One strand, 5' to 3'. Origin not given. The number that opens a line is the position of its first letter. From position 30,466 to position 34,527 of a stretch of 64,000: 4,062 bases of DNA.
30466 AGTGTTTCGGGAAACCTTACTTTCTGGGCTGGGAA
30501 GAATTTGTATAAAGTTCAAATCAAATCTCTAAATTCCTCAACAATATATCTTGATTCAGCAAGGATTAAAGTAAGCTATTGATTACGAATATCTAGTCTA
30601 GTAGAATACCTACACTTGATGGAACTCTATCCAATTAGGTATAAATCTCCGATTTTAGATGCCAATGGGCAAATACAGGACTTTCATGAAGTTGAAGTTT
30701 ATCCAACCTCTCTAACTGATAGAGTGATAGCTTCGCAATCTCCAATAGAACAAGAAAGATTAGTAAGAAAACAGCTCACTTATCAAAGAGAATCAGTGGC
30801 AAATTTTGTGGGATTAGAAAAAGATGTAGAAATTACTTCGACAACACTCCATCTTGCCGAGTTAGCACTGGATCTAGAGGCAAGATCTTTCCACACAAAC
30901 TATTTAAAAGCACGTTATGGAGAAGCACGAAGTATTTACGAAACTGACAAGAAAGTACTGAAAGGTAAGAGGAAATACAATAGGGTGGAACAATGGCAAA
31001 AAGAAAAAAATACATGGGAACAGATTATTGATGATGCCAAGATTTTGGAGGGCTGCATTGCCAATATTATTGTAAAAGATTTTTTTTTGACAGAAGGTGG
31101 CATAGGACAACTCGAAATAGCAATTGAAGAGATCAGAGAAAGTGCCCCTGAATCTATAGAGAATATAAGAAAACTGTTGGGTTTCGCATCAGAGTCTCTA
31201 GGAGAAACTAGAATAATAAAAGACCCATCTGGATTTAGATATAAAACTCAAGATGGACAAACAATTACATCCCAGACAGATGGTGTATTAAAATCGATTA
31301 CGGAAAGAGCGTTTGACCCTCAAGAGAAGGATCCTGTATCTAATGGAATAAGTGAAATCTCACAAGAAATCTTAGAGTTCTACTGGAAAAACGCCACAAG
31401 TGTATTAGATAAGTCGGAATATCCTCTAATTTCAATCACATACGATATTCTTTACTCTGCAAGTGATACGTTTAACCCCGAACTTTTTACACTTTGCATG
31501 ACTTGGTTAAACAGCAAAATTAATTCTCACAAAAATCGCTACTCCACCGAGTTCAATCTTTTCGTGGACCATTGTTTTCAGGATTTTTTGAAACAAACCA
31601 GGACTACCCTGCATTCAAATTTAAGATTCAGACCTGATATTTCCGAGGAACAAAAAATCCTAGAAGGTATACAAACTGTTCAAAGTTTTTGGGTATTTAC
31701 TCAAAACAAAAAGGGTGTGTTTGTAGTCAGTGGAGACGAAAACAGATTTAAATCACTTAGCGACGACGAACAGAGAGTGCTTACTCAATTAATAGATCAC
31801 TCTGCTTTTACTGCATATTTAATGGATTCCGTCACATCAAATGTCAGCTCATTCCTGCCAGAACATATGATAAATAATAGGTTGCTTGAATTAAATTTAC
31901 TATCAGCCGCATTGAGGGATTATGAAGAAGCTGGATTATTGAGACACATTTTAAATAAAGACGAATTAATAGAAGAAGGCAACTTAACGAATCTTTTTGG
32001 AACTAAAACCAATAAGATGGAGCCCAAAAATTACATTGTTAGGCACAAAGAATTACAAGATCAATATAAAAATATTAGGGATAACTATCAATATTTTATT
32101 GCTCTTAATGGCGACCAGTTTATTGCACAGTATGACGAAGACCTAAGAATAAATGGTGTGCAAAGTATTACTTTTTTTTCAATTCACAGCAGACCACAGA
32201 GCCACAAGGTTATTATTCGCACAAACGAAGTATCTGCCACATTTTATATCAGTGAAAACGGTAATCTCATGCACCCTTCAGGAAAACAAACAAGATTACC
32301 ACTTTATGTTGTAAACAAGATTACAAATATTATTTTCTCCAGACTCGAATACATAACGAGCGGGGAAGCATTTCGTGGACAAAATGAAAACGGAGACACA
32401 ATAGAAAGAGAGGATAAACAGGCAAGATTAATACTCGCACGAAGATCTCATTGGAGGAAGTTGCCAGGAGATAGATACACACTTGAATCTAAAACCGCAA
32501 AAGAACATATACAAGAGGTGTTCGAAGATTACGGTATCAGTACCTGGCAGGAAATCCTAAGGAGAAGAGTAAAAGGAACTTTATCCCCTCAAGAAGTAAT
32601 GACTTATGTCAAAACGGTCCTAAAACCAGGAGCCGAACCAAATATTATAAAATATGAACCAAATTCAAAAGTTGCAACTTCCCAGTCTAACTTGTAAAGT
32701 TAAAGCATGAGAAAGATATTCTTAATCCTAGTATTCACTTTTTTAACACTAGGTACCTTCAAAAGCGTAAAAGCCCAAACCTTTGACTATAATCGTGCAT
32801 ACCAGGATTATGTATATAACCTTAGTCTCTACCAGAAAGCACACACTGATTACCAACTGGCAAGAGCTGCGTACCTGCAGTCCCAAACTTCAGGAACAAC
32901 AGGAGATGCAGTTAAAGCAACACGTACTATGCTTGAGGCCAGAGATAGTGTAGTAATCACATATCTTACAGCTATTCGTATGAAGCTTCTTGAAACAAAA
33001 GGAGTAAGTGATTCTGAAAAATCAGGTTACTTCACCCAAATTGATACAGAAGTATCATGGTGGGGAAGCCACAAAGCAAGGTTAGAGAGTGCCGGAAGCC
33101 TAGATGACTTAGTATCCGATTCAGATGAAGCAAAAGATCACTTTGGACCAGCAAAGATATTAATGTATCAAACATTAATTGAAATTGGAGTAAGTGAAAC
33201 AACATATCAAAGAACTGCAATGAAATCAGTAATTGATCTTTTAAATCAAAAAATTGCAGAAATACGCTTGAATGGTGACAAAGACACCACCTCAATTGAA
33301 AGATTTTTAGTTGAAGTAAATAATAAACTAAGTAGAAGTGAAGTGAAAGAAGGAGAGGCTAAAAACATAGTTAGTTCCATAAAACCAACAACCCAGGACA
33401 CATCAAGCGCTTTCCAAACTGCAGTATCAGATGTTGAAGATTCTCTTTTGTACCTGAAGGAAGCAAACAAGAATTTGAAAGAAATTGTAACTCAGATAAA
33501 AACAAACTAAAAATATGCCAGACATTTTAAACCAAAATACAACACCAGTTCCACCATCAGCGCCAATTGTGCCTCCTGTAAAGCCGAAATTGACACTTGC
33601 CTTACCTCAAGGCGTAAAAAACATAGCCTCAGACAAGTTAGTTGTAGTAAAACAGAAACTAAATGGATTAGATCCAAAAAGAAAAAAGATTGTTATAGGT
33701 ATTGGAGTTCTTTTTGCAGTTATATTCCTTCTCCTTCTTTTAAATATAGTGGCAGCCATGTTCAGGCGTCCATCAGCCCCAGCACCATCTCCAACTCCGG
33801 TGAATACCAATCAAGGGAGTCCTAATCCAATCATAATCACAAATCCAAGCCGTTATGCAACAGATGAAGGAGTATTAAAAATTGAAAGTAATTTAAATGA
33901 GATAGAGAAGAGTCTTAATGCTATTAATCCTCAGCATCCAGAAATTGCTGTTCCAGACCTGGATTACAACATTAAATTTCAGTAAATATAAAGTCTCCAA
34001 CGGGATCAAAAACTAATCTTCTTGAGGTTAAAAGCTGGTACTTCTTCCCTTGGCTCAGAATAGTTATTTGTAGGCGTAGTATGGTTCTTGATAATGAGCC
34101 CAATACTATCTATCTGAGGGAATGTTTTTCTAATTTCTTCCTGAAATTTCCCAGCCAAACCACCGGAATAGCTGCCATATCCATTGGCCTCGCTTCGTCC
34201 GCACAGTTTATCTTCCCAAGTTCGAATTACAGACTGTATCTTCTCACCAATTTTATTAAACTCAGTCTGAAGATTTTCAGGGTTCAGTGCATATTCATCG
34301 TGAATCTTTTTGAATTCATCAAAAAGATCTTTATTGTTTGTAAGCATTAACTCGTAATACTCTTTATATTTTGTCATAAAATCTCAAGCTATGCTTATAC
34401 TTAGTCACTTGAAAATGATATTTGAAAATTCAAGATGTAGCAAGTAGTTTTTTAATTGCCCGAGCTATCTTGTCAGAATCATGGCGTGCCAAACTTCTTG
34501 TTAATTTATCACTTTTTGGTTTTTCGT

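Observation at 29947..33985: Operon-like cluster with a 693-aa orphan cytoplasmic protein flanked by membrane-anchored and secreted proteins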

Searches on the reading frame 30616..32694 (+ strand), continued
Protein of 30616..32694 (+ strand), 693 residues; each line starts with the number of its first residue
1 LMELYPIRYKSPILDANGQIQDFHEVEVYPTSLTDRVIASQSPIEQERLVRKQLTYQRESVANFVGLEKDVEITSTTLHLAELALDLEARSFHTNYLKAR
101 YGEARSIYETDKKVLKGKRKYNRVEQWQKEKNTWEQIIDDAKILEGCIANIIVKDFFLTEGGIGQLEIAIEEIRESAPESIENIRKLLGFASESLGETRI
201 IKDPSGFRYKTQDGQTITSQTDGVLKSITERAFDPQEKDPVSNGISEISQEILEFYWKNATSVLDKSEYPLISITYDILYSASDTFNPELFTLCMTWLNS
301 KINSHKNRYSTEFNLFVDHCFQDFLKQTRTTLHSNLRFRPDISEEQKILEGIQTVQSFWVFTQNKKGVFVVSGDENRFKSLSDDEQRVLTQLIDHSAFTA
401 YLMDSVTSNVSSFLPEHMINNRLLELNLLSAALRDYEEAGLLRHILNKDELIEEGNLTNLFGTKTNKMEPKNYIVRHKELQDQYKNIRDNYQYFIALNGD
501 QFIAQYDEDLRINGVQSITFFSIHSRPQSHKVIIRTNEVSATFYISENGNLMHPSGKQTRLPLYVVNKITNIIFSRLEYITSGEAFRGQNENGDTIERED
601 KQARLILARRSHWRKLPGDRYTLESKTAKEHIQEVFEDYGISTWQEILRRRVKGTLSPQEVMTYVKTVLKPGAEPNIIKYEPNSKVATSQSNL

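Call 106: search_dna_similar(query=window:30619-32694:+, collection=plasmids, mode=protein, max_evalue=0.01)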
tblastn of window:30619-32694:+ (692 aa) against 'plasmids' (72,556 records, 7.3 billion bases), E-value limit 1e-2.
No match.

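Call 109: search_protein_families(library=ncbifam, alignment_id=A7, max_evalue=0.1)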
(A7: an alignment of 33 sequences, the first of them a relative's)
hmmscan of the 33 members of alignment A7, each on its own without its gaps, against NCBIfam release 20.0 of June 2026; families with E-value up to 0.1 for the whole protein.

A. member 1, P0153 (740 aa): 0 families

B. families by the number of members that match (of 33 scanned): 4 families
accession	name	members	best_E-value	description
NF005656.0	PRK07431.1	1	0.035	aspartate kinase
TIGR00026.1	hi_GC_TIGR00026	1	0.039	nitroreductase family deazaflavin-dependent oxidoreductase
NF010750.0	PRK14153.1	1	0.091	nucleotide exchange factor GrpE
TIGR00634.1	recN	1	0.092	DNA repair protein RecN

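Call 110: search_protein_families(library=phrogs, alignment_id=A7, max_evalue=0.1)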
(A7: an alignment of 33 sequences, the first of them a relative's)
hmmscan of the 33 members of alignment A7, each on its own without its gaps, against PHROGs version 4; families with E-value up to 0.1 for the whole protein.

A. member 1, P0153 (740 aa): 0 families

B. families by the number of members that match (of 33 scanned): 9 families
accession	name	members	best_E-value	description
phrog_21183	-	1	0.011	-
phrog_13208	-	1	0.031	-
phrog_22142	-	1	0.039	-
phrog_13465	-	1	0.04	-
phrog_6197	-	1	0.04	Rz-like spanin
phrog_5206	-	1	0.061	-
phrog_11860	-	1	0.079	-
phrog_3829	-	1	0.097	-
phrog_14565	-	1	0.099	-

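Call 117: search_protein_families(library=pfam, proteins=[P0168, P0172, P0192, P0202, P0210, P0212, P0213, P0160, P0149, P0156], max_evalue=0.01)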
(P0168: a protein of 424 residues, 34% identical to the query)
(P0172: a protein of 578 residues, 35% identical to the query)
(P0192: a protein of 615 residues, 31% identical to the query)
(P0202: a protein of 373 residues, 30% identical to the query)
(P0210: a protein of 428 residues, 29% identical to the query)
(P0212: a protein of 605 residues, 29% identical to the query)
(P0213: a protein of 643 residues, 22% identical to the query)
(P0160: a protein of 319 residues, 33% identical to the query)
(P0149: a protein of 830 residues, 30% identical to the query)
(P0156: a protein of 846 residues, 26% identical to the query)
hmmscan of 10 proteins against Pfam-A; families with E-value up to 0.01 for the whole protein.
P0168 (424 aa): 0 families

P0172 (578 aa): 0 families

P0192 (615 aa): 0 families

P0202 (373 aa): 0 families

P0210 (428 aa): 0 families

P0212 (605 aa): 0 families

P0213 (643 aa): 1 family
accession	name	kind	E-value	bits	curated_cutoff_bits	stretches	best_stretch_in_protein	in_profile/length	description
PF12168.13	DNA_pol3_tau_4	-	0.0022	18.8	25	1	526-568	26-65/82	DNA polymerase III subunits tau domain IV DnaB-binding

P0160 (319 aa): 0 families

P0149 (830 aa): 0 families

P0156 (846 aa): 0 families
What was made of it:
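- On Any curated protein family (Pfam-A, NCBIfam, PHROGs, PADLOC) for B: Shorter or longer relatives carry no fused known domain (call 117).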

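Call 120: search_solved_structures(query=A7, max_evalue=10)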
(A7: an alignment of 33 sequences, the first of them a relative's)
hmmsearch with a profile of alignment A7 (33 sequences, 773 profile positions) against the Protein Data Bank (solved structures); distinct sequences matched with E-value up to 10: 0.

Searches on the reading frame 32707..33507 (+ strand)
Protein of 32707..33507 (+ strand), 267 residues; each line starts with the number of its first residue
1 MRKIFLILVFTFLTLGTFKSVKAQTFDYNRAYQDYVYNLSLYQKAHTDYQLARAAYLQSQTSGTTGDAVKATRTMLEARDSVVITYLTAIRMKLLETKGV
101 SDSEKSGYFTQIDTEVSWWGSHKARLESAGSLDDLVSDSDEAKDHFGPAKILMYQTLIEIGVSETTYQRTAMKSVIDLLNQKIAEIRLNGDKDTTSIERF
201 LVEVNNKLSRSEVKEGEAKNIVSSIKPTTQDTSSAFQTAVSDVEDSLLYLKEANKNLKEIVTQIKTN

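Call 3: search_protein_families(library=pfam, proteins=[window:32707-33507:+], max_evalue=1)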
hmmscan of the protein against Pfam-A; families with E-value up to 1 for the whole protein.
window:32707-33507:+ (267 aa): 3 families
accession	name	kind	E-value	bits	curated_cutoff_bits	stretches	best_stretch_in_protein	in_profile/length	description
PF00015.26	MCPsignal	-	0.029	14.6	34.6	1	203-265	76-138/172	Methyl-accepting chemotaxis protein (MCP) signalling domain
PF11427.14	HTH_Tnp_Tc3_1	-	0.12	12.7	21.1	0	238-265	3-31/50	Tc3 transposase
PF25195.1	DPC2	-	0.42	11.5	70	1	194-235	16-57/105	Diatom pyrenoid component 2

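Call 4: search_protein_families(library=ncbifam, proteins=[window:32707-33507:+], max_evalue=1)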
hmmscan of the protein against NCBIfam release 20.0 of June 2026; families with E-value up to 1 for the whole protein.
window:32707-33507:+ (267 aa): 1 family
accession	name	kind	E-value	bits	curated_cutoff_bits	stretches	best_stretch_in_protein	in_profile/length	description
TIGR00479.1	rumA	equivalog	0.085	11.7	183.55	1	167-266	134-234/432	23S rRNA (uracil(1939)-C(5))-methyltransferase RlmD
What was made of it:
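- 32707..33510 (+): Gene C, 267 aa. It is a secreted protein with a Sec signal peptide (res 1-23, nt 32707-32775, cleavage VKA|Q) and no Cys. Conserved motifs are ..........DSDEA and YLKEA...QIK. No significant family hit (calls 3, 4).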

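Call 12: search_protein_families(library=phrogs, proteins=[window:32707-33507:+], max_evalue=0.1)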
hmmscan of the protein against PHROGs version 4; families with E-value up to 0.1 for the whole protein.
window:32707-33507:+ (267 aa): 2 families
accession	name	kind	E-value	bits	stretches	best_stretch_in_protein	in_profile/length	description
phrog_5763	-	unknown function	0.046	13.9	1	164-267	60-162/283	-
phrog_6376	-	unknown function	0.081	13.6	0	191-266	41-116/229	-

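Call 13: search_protein_families(library=padloc, proteins=[window:32707-33507:+], max_evalue=0.1)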
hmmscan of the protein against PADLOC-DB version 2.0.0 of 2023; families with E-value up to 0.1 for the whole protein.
window:32707-33507:+ (267 aa): 1 family
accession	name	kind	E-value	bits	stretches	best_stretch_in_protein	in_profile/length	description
PDLC00825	E1-E2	-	0.0042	14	1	13-89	16-92/568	E1-E2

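Call 43: list_cluster_members(proteins=[P0001, P0002, window:32707-33507:+, window:33515-33982:+, P0122])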
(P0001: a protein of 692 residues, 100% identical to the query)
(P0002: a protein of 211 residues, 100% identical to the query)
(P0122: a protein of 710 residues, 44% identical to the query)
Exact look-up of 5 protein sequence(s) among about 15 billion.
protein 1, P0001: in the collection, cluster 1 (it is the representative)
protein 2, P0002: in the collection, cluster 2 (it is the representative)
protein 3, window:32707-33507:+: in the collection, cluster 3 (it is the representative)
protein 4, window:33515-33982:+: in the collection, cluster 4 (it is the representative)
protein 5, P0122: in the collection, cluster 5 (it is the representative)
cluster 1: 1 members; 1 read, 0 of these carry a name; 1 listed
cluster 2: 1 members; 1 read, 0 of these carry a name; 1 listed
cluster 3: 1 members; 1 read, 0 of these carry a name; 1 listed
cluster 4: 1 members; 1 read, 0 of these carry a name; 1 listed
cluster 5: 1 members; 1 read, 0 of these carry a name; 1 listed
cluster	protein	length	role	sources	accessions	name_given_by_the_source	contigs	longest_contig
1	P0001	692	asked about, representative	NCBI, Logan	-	-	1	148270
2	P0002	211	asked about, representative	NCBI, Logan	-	-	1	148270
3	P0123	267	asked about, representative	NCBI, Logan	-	-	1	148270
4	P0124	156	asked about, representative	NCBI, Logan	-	-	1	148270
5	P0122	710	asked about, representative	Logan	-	-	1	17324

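Call 90: search_solved_structures(query=A1, max_evalue=1)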
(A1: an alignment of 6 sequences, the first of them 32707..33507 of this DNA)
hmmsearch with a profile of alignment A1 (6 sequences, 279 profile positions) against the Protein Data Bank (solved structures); distinct sequences matched with E-value up to 1: 2.
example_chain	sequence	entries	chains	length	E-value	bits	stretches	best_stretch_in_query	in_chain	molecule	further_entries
7y9n_A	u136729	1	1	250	3.4e-05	26.4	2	162-274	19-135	Spike protein S2',5HB-H2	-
7l33_A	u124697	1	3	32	0.87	12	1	169-197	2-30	Cu-3SCC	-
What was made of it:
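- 32707..33510 (+): Only a compositional coiled-coil hit in PDB (call 90).
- Checked: 'Helical' for C was not directly tested; the only support is weak coiled-coil-type hits (calls 3, 90).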

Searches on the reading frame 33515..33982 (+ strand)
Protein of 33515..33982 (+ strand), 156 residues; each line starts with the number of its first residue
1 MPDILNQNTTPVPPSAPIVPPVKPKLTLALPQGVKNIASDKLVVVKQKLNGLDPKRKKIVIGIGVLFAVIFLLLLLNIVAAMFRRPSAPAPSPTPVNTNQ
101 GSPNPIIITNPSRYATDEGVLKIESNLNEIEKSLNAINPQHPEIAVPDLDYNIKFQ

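Call 3: search_protein_families(library=pfam, proteins=[window:33515-33982:+], max_evalue=1)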
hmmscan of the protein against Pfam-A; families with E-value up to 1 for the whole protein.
window:33515-33982:+ (156 aa): 4 families
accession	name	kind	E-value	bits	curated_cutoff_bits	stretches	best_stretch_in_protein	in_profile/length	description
PF04478.17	Mid2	-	0.07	13.3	23.2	1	47-79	36-68/150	Mid2 like cell wall stress sensor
PF15339.11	Afaf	-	0.15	12.2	27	1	38-84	109-155/198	Acrosome formation-associated factor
PF08370.16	PDR_assoc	-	0.2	11.9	24.9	1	49-86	20-57/65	Plant PDR ABC transporter associated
PF11174.13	DUF2970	-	0.24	11.7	27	1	60-80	33-53/56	Protein of unknown function (DUF2970)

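Call 4: search_protein_families(library=ncbifam, proteins=[window:33515-33982:+], max_evalue=1)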
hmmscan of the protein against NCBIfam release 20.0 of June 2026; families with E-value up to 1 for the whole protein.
window:33515-33982:+ (156 aa): 0 families

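Call 12: search_protein_families(library=phrogs, proteins=[window:33515-33982:+], max_evalue=0.1)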
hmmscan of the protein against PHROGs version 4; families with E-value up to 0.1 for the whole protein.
window:33515-33982:+ (156 aa): 1 family
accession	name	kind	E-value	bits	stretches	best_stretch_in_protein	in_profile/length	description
phrog_32000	-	unknown function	0.079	13.6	0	56-98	119-159/161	-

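Call 13: search_protein_families(library=padloc, proteins=[window:33515-33982:+], max_evalue=0.1)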
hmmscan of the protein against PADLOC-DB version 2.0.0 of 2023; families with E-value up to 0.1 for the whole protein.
window:33515-33982:+ (156 aa): 0 families

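Call 121: search_solved_structures(query=A2, max_evalue=1)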
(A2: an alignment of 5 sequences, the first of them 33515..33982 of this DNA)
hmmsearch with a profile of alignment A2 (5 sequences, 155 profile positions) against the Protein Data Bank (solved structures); distinct sequences matched with E-value up to 1: 0.
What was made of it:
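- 33515..33985 (+): Gene D, 156 aa. It has a Pro-rich cytoplasmic N-tail, then KRKK and a TM segment (res 59-83, nt 33689-33763). A Pro-rich linker and an extracytoplasmic motif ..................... follow. No family or PDB hit (calls 3, 4, 121).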

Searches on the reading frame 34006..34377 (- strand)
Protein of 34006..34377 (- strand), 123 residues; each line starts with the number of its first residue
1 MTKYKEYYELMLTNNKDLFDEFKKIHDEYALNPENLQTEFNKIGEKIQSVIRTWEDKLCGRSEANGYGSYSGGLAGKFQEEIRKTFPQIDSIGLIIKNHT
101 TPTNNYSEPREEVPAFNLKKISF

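Call 3: search_protein_families(library=pfam, proteins=[window:34006-34377:-], max_evalue=1)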
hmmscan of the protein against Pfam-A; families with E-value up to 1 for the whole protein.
window:34006-34377:- (123 aa): 4 families
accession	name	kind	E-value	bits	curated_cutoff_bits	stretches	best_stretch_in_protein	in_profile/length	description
PF23528.1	Microp_apicomplexa_15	-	0.077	13.6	27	0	5-36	24-54/69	Apicomplexa microprotein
PF05055.17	DUF677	-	0.094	12.1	29.1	1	9-54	134-179/336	Protein of unknown function (DUF677)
PF06160.17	EzrA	-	0.13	11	39.6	1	3-55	310-361/557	Septation ring formation regulator, EzrA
PF09580.15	Spore_YhcN_YlaJ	-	0.23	12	26.3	1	5-47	113-157/158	Sporulation lipoprotein YhcN/YlaJ (Spore_YhcN_YlaJ)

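Call 4: search_protein_families(library=ncbifam, proteins=[window:34006-34377:-], max_evalue=1)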
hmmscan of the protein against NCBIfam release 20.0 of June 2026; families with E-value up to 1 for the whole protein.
window:34006-34377:- (123 aa): 3 families
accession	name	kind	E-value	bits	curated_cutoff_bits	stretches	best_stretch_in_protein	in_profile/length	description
TIGR04527.1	mycoplas_twoTM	subfamily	0.0024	17.6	125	1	7-112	41-142/248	MG_279/MG_280 family protein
NF003410.0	PRK04778.1-4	equivalog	0.074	11.8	754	1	4-60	319-374/575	septation ring formation regulator EzrA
TIGR04402.2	mob_CxxC_CxxC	subfamily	0.084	13.1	70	1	4-49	86-129/180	mobilome CxxCx(11)CxxC protein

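Call 12: search_protein_families(library=phrogs, proteins=[window:34006-34377:-], max_evalue=0.1)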
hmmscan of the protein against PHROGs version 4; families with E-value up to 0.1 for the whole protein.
window:34006-34377:- (123 aa): 1 family
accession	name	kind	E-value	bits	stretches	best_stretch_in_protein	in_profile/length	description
phrog_22867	-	unknown function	0.0096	15.9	1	20-63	314-358/360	-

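Call 13: search_protein_families(library=padloc, proteins=[window:34006-34377:-], max_evalue=0.1)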
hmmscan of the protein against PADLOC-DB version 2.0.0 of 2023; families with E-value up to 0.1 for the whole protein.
window:34006-34377:- (123 aa): 0 families
